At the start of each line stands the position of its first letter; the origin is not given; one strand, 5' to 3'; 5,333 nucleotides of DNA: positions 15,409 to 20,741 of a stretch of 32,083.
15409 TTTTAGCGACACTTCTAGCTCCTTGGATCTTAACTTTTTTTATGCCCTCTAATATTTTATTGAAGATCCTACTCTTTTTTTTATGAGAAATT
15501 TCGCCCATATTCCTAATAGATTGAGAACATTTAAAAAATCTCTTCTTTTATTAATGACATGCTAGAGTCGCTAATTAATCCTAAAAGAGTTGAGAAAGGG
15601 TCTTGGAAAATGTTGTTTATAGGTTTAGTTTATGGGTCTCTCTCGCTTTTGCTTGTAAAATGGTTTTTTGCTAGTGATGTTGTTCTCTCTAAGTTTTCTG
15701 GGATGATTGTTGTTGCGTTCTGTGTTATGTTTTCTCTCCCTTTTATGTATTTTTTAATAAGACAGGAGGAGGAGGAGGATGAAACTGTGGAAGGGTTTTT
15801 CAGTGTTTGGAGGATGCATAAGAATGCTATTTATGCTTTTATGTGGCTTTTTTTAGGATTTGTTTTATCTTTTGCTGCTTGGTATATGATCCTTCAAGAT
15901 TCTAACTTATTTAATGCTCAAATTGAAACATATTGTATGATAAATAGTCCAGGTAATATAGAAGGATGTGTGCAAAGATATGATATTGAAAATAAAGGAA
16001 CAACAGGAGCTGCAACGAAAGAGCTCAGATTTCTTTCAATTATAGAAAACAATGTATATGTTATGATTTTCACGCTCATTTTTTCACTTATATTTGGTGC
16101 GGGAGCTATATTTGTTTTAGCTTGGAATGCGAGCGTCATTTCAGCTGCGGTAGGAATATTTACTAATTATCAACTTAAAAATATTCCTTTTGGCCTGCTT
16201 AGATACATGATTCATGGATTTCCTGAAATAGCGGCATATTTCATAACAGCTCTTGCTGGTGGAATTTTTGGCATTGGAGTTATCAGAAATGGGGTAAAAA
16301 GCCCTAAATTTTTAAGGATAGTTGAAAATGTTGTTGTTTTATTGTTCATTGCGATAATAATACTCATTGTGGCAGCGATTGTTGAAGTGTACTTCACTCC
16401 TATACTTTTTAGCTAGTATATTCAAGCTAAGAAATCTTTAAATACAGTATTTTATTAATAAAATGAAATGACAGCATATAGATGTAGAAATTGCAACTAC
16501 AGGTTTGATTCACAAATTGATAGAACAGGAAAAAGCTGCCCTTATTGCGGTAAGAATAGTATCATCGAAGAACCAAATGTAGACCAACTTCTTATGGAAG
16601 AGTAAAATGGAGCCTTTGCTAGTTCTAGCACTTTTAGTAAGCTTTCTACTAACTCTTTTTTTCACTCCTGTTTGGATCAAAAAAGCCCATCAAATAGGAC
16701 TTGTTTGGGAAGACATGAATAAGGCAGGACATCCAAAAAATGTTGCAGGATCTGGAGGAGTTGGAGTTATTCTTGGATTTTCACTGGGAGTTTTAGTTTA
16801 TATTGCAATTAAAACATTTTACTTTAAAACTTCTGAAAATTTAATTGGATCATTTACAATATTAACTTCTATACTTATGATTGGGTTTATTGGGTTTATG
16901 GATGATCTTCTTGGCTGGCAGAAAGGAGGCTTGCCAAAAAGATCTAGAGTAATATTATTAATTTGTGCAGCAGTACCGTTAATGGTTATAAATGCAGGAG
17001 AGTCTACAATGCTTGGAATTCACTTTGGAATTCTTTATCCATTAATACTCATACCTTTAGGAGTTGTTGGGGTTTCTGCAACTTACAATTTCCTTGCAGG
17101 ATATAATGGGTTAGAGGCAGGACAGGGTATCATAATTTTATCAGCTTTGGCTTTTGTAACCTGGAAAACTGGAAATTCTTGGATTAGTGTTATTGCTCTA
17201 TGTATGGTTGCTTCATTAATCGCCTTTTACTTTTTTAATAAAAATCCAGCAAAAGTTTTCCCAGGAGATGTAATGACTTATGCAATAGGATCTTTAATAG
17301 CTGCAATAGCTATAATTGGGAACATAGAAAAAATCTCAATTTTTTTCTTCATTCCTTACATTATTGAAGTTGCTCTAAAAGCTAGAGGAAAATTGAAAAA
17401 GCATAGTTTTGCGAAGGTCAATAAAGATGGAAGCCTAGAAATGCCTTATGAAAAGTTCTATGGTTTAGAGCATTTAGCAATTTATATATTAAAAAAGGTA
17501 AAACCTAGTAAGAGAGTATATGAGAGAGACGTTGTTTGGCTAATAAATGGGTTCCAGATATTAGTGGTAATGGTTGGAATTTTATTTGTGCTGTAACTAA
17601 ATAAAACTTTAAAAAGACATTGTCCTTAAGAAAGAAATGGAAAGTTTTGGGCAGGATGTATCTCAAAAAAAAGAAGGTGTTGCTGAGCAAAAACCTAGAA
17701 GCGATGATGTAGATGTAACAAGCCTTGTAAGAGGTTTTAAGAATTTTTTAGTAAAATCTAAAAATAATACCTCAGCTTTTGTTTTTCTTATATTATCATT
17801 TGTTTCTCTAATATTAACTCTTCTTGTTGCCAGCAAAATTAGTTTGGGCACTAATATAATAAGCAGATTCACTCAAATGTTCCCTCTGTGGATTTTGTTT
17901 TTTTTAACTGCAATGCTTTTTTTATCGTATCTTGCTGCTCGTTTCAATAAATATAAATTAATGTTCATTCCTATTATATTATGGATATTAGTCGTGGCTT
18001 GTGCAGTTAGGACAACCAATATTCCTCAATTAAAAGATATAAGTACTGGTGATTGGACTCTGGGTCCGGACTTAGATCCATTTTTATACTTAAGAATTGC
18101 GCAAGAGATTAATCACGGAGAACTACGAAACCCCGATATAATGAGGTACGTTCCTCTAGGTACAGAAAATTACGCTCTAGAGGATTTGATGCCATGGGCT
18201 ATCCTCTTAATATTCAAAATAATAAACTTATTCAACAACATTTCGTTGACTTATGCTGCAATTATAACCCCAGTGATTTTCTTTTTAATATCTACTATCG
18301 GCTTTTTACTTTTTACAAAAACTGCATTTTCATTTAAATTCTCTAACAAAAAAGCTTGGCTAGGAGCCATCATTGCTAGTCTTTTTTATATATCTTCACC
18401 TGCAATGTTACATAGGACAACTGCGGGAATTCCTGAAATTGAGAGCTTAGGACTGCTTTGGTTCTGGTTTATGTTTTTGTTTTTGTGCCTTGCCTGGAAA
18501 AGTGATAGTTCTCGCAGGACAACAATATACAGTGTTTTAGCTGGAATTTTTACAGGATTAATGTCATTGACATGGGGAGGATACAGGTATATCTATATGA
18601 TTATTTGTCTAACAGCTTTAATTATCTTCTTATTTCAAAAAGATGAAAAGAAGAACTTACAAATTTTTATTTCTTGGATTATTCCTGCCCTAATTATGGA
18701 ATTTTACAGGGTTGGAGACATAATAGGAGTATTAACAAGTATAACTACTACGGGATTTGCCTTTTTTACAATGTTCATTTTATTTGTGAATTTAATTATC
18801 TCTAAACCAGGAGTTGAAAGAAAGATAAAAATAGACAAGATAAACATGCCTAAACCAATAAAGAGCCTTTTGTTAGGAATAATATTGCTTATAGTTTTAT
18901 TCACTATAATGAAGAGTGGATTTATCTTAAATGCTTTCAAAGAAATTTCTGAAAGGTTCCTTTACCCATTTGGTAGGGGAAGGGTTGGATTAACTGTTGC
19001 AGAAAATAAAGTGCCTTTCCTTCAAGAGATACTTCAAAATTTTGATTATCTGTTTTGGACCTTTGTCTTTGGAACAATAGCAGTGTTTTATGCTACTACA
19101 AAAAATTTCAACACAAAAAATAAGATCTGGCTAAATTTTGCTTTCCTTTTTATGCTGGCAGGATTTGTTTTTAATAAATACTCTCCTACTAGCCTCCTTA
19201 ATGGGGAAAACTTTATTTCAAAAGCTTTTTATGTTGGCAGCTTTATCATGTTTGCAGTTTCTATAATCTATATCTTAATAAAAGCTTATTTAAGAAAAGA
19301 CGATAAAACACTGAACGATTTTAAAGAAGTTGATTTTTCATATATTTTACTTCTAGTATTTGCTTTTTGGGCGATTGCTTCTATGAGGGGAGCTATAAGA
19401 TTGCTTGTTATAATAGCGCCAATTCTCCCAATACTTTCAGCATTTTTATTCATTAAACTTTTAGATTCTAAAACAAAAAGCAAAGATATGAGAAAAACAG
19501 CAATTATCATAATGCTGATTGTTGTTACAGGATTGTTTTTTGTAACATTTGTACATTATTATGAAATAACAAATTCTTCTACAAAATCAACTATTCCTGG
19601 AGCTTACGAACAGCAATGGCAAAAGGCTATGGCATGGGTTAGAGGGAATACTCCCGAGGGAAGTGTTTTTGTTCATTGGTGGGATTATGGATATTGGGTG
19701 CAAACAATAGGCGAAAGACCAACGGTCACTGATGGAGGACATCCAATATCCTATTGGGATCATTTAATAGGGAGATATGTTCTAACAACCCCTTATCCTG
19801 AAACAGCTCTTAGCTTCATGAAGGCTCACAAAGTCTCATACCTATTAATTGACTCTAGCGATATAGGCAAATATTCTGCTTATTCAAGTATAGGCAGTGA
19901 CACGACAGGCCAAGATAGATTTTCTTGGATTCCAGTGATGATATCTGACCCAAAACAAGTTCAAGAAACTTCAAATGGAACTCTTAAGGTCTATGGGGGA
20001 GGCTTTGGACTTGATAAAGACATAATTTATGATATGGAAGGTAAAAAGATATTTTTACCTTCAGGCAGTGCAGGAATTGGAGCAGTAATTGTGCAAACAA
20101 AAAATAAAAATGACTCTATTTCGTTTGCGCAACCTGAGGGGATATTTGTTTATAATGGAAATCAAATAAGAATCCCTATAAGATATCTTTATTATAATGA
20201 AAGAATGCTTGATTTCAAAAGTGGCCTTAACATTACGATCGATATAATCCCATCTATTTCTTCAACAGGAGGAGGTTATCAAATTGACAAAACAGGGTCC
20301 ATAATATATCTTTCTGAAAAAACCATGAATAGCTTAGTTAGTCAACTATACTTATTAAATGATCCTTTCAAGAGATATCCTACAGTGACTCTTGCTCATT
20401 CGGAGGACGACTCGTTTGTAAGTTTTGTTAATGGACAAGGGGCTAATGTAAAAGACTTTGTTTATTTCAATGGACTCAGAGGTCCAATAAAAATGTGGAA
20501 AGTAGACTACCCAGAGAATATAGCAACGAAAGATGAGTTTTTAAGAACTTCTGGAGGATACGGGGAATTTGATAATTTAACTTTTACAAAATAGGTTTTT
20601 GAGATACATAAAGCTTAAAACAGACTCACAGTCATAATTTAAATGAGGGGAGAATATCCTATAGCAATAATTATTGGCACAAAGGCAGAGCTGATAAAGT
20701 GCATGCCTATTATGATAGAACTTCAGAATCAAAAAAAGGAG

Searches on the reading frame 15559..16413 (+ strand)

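Call 8: search_protein_families(library=pfam, proteins=[window:15559-16413:+], max_evalue=0.001)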
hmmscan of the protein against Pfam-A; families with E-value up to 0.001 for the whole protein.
window:15559-16413:+ (285 aa): 1 family
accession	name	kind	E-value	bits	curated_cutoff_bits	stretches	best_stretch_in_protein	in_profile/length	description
PF01944.22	SpoIIM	-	5.3e-14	52.9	26.9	1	150-281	36-163/163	Stage II sporulation protein M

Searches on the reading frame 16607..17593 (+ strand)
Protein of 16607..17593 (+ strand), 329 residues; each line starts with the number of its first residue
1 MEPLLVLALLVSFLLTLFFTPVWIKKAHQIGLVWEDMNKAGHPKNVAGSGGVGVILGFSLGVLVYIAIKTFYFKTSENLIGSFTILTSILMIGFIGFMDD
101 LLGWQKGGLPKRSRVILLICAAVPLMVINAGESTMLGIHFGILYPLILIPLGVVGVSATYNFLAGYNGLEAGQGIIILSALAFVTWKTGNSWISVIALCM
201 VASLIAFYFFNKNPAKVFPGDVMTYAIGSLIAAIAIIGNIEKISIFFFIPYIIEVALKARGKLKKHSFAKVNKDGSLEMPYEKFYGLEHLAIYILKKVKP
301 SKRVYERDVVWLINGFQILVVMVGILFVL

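Call 8: search_protein_families(library=pfam, proteins=[window:16607-17593:+], max_evalue=0.001)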
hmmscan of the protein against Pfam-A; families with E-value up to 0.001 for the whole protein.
window:16607-17593:+ (329 aa): 1 family
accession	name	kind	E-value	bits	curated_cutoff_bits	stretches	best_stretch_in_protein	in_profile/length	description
PF00953.26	Glycos_transf_4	-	8.5e-31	107.5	27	1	84-238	3-159/160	Glycosyl transferase family 4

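Call 42: search_protein_families(library=ncbifam, proteins=[window:16607-17593:+], max_evalue=0.00001)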
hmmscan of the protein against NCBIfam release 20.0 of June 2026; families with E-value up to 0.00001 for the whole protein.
window:16607-17593:+ (329 aa): 3 families
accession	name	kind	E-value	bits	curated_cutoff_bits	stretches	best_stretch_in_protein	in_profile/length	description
NF053644.1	MraY_archaea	equivalog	2.3e-13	50.2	450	1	112-248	151-285/340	pseudomurein biosynthesis MraY family phospho-N-acetylmuramoyl-pentapeptide-transferase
TIGR00445.1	mraY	equivalog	5.7e-12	45.7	192.05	1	81-242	59-249/321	phospho-N-acetylmuramoyl-pentapeptide-transferase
TIGR02380.1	ECA_wecA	exception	3.2e-07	29.8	326.05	1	8-232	3-223/346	UDP-N-acetylglucosamine--undecaprenyl-phosphate N-acetylglucosaminephosphotransferase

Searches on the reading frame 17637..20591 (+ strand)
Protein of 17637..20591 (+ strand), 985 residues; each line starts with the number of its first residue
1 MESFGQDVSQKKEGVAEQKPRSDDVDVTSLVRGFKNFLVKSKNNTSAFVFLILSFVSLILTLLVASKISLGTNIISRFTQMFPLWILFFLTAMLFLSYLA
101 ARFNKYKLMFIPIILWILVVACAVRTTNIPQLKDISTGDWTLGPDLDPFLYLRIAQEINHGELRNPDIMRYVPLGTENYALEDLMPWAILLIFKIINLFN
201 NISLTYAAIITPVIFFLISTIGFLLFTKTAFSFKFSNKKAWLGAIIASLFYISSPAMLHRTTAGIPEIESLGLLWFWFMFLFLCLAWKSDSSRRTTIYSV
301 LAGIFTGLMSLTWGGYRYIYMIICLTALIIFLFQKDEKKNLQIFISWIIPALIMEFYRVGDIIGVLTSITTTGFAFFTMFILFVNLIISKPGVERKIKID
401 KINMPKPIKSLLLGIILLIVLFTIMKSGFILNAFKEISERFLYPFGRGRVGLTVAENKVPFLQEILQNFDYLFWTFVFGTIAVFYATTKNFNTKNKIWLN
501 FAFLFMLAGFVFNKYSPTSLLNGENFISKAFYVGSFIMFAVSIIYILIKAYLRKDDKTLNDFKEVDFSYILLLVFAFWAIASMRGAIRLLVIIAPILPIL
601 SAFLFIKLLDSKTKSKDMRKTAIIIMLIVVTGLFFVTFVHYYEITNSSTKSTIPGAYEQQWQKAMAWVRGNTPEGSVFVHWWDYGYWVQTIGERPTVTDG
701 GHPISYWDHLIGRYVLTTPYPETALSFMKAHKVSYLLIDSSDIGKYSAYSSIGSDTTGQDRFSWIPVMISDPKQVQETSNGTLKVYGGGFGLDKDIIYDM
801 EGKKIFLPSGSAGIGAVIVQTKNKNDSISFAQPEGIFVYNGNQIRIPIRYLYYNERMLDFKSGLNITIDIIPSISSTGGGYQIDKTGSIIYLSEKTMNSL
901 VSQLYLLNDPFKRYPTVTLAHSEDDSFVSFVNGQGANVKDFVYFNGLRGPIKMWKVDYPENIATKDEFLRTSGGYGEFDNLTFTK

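Call 8: search_protein_families(library=pfam, proteins=[window:17637-20591:+], max_evalue=0.001)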
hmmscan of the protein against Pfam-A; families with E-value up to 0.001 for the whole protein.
window:17637-20591:+ (985 aa): 1 family
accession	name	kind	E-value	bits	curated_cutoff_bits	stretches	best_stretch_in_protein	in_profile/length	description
PF02516.20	STT3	-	5.7e-11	43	24.5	1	146-431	32-303/405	Oligosaccharyl transferase STT3, N-terminal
